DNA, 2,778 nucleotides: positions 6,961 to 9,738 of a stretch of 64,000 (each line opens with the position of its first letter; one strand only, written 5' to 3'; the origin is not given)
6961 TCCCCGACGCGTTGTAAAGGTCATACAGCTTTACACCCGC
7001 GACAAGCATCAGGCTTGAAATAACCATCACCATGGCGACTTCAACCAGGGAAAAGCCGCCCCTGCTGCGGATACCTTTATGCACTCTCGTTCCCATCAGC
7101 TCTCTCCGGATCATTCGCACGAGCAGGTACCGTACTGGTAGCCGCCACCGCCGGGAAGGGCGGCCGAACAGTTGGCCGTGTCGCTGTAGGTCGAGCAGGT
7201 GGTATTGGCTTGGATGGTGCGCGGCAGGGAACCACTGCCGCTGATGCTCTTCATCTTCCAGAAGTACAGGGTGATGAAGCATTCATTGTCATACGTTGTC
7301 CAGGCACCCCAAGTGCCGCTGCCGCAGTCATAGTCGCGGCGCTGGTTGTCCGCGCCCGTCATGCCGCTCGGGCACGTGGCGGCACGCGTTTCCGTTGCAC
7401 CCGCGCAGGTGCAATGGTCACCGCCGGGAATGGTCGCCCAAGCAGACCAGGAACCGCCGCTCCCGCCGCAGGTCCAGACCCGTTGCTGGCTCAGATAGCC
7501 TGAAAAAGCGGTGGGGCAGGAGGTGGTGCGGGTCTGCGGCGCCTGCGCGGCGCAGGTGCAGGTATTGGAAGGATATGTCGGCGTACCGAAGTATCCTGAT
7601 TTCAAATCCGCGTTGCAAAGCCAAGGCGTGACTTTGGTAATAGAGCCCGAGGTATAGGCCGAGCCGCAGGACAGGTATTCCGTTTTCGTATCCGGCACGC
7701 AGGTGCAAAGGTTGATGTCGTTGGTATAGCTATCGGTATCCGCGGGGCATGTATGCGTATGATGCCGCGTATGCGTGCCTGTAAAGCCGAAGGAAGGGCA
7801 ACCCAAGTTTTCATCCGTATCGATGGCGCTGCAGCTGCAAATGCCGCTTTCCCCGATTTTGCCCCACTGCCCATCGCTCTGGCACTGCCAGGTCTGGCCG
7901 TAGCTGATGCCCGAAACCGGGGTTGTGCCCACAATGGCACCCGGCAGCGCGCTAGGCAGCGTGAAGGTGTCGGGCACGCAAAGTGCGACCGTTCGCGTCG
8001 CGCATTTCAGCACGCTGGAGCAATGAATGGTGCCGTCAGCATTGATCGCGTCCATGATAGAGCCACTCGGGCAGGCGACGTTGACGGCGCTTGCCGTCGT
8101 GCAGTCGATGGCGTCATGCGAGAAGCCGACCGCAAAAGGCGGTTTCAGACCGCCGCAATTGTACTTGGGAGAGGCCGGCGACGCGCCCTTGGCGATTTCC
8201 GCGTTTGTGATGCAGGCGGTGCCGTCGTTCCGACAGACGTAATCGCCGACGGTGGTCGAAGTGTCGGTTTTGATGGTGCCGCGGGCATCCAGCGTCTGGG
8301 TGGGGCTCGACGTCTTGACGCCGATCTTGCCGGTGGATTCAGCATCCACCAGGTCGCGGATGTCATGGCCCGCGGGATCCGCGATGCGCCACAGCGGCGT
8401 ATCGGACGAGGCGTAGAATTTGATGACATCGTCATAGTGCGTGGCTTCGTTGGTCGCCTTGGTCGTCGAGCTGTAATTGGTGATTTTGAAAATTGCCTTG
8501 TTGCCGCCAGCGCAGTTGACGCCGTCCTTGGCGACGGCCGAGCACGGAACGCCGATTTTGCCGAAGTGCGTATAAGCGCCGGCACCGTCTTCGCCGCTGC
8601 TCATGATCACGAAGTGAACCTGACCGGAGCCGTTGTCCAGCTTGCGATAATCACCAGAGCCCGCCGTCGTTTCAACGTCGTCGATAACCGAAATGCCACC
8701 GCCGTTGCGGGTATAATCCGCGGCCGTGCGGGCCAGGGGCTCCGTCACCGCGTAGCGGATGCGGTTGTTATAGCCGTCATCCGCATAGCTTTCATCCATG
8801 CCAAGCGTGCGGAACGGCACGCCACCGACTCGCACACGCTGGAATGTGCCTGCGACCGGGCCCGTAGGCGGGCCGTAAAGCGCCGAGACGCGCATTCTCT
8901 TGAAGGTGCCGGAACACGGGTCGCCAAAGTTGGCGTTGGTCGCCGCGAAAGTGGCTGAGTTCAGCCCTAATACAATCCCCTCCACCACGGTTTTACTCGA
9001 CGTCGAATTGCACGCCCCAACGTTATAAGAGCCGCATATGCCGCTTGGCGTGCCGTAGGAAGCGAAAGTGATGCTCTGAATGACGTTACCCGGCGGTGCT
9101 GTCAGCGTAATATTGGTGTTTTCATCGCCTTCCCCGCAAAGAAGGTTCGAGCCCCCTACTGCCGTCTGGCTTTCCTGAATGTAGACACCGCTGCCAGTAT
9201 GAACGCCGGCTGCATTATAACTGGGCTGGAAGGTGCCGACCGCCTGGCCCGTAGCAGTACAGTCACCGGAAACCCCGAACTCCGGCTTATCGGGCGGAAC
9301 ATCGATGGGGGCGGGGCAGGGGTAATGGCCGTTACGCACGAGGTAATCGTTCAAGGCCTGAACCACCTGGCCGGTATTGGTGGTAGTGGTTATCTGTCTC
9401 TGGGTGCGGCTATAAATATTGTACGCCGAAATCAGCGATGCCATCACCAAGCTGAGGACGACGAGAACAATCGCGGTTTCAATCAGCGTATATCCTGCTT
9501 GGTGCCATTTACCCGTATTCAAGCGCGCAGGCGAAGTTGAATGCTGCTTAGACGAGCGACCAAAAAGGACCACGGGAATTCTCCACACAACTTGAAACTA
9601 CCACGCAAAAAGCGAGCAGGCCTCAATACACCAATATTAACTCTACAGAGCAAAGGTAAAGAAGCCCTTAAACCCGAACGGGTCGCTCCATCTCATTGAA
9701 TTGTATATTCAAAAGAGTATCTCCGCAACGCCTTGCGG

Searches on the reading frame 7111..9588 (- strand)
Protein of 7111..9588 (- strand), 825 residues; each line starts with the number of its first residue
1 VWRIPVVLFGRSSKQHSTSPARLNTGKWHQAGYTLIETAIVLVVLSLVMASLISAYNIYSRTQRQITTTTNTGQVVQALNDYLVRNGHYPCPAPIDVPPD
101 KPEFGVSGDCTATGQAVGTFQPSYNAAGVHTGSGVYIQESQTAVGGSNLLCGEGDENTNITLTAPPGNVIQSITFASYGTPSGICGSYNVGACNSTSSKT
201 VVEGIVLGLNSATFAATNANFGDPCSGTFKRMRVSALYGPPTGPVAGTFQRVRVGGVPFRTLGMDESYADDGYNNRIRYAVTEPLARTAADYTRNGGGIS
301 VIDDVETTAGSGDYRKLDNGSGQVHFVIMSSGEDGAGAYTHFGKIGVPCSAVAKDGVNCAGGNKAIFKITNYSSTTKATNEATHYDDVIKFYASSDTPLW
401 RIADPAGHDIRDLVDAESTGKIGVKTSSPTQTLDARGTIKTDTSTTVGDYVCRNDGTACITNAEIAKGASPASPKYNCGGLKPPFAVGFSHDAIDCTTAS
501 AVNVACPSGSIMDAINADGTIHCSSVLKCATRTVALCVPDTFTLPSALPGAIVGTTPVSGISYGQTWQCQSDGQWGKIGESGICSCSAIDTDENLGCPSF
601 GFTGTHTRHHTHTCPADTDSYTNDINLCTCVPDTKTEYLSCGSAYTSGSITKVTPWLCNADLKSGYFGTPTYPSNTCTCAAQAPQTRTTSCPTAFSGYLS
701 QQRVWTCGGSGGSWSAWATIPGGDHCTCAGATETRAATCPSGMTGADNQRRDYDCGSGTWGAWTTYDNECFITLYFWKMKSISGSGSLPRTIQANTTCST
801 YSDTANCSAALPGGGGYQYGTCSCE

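Call 61: search_protein_families(library=pfam, proteins=[window:7111-9588:-], max_evalue=0.0001)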
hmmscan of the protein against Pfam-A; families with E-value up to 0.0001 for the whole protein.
window:7111-9588:- (825 aa): 1 family
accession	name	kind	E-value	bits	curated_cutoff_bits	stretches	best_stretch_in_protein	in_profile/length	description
PF02140.24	SUEL_Lectin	-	3.1e-11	43.9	31.4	1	163-235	2-77/80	D-galactoside/L-rhamnose binding SUEL lectin domain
